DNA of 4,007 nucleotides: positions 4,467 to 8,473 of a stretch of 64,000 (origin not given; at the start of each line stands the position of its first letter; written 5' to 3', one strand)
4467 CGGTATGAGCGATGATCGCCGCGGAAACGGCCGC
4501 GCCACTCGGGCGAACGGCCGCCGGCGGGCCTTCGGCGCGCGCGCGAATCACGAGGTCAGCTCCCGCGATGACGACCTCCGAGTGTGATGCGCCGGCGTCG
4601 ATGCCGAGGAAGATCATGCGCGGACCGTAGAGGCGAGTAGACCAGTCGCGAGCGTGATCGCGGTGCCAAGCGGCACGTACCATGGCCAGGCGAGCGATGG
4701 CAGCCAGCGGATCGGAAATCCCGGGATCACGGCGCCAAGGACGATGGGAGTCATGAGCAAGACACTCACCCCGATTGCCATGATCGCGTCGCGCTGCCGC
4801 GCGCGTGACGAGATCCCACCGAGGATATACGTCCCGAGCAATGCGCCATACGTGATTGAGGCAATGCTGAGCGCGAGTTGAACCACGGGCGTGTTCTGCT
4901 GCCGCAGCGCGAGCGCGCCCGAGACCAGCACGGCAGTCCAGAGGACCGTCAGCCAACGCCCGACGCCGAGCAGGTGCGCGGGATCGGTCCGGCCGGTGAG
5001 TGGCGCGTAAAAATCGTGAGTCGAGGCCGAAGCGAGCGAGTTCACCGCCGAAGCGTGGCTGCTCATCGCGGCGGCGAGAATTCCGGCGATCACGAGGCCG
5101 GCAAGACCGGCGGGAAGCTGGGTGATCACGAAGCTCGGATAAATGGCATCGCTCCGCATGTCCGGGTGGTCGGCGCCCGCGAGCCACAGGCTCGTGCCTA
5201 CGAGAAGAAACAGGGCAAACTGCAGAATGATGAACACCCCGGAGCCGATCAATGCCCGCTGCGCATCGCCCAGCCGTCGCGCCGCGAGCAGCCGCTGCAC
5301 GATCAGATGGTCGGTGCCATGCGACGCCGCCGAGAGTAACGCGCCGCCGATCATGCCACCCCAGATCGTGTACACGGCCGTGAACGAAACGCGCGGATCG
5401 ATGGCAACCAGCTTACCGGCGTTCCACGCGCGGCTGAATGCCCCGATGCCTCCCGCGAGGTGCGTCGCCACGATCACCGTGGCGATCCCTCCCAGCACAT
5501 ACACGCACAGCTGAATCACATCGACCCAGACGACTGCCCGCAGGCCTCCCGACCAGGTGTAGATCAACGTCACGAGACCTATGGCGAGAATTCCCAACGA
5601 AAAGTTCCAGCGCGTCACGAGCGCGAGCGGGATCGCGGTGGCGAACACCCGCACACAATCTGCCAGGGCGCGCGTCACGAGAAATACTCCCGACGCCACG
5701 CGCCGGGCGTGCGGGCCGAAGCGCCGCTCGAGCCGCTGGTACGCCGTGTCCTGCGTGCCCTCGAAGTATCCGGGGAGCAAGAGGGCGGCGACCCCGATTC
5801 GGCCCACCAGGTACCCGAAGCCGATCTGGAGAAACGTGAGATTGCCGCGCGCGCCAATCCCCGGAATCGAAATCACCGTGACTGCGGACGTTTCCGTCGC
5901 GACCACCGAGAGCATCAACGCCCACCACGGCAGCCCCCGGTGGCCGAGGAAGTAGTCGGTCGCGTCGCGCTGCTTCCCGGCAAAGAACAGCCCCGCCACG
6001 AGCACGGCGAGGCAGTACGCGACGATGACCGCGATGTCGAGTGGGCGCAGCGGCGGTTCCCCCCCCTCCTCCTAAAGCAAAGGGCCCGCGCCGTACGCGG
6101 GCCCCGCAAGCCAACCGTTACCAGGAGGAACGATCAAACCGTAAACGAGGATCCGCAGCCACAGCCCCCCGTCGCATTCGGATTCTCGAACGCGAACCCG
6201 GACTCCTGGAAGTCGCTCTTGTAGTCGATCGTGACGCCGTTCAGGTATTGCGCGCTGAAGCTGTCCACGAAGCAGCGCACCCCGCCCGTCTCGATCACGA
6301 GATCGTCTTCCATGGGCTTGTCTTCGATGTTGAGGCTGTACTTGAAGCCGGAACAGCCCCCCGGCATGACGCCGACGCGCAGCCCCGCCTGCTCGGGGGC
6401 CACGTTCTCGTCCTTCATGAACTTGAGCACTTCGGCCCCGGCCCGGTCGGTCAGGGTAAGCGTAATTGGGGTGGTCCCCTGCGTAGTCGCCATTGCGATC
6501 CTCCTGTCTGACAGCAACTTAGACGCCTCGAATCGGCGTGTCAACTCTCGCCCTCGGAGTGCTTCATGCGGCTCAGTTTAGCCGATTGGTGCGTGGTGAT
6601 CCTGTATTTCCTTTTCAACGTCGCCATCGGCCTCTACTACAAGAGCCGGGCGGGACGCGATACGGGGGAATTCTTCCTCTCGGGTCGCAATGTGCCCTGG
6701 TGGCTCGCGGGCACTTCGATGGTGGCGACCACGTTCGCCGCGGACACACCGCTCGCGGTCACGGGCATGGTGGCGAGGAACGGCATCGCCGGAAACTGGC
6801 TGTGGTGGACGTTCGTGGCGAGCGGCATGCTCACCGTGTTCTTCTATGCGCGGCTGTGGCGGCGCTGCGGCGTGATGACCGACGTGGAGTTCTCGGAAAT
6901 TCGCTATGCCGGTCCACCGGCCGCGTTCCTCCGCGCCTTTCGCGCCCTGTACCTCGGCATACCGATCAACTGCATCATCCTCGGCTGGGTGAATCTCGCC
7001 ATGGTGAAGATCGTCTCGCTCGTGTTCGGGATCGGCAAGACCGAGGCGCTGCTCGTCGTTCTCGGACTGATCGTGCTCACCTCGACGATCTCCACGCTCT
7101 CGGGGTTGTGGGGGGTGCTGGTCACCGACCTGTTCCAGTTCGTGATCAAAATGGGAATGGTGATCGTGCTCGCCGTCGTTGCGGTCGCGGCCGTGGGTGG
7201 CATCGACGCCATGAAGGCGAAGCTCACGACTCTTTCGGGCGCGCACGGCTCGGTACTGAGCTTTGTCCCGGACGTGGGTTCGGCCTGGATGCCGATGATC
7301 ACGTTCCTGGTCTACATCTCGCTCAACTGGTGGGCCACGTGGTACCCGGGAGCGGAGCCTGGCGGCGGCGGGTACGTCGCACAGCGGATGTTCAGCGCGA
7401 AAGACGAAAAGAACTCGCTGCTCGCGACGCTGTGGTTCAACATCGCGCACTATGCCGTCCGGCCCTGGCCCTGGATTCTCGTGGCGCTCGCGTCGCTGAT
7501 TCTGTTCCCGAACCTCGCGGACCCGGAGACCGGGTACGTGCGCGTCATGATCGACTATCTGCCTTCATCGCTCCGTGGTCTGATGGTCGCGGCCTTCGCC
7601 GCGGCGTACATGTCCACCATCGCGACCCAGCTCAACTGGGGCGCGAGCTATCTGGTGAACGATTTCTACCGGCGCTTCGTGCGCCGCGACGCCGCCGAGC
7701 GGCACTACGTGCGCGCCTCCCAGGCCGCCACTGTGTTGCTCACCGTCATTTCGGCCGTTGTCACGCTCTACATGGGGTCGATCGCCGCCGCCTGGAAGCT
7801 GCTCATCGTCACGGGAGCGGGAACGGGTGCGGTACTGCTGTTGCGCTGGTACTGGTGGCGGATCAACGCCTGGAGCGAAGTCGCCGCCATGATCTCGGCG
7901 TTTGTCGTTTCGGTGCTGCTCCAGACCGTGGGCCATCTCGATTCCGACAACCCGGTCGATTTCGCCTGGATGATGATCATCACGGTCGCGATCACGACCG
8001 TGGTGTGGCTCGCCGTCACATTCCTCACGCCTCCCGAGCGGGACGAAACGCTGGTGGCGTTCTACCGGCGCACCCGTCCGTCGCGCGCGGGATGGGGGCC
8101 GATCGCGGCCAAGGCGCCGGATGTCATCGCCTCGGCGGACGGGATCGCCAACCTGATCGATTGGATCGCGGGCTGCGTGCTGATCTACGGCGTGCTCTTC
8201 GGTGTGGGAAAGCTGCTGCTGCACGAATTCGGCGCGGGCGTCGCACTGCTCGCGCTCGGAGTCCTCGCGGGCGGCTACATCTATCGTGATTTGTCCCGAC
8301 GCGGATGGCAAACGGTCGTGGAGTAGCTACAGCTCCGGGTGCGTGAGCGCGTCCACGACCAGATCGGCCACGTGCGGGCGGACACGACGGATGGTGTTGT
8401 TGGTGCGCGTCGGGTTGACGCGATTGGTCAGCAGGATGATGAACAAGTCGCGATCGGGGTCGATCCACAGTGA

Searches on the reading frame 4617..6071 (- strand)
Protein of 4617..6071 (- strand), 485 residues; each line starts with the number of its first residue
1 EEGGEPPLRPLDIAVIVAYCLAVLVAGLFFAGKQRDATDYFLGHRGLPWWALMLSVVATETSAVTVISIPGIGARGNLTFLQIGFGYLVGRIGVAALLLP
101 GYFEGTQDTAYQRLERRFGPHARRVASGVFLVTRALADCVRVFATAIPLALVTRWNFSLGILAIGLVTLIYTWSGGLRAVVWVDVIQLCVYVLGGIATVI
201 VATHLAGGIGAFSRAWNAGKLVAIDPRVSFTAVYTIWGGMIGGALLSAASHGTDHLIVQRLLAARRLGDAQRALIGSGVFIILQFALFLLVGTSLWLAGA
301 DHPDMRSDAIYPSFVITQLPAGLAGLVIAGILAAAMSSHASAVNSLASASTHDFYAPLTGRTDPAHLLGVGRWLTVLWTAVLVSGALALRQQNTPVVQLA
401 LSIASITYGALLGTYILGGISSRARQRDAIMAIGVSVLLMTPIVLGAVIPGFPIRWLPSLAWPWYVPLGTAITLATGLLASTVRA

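Call 26: search_protein_families(library=ncbifam, proteins=[window:4617-6071:-], max_evalue=0.00001)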
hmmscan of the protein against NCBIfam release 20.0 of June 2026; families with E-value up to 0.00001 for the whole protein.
window:4617-6071:- (485 aa): 5 families
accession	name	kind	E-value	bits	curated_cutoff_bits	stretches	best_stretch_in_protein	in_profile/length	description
TIGR00813.1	sss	superfamily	4.2e-55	187.5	184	1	40-435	1-410/411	sodium/solute symporter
NF007790.0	PRK10484.1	equivalog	2.3e-31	109.2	401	1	33-443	28-451/527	solute:sodium symporter family transporter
TIGR02121.1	Na_Pro_sym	equivalog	1.1e-16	60.6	515.5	1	14-431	5-425/488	sodium/proline symporter PutP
TIGR02119.1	panF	equivalog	2.4e-11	43.4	328.05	1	16-433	7-427/471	sodium/pantothenate symporter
TIGR03648.1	Na_symport_lg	subfamily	5.1e-07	28.5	320.75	1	316-441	355-480/547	VC_2705 family sodium/solute symporter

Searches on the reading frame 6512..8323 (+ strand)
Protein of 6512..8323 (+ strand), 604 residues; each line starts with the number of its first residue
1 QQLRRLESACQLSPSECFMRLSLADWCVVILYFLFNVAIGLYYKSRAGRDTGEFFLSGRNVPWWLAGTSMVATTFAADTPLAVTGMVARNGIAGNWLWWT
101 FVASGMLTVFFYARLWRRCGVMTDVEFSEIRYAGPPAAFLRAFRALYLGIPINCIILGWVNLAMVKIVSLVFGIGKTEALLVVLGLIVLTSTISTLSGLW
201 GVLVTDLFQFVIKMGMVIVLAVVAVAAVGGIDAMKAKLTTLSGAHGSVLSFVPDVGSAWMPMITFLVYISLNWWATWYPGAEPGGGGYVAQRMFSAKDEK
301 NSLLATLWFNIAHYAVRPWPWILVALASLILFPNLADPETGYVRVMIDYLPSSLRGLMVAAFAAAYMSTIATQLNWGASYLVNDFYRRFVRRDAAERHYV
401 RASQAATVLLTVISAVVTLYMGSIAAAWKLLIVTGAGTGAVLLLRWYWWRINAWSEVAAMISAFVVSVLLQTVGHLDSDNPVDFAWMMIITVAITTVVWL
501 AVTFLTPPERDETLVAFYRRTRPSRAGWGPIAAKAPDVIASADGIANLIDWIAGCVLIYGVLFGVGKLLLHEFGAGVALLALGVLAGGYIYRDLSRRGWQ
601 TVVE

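Call 26: search_protein_families(library=ncbifam, proteins=[window:6512-8323:+], max_evalue=0.00001)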
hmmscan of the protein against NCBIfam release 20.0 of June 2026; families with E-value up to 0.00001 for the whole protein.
window:6512-8323:+ (604 aa): 5 families
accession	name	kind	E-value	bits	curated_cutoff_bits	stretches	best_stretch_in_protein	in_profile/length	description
TIGR00813.1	sss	superfamily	1.2e-29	103.7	184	1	54-461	1-409/411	sodium/solute symporter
TIGR02121.1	Na_Pro_sym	equivalog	1.7e-19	69.9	515.5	1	27-480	5-447/488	sodium/proline symporter PutP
NF007790.0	PRK10484.1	equivalog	4.5e-17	62.1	401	1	29-509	8-486/527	solute:sodium symporter family transporter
TIGR02119.1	panF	equivalog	1.1e-14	54.4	328.05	1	29-473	9-440/471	sodium/pantothenate symporter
TIGR03648.1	Na_symport_lg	subfamily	4.4e-08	32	320.75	0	347-475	355-485/547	VC_2705 family sodium/solute symporter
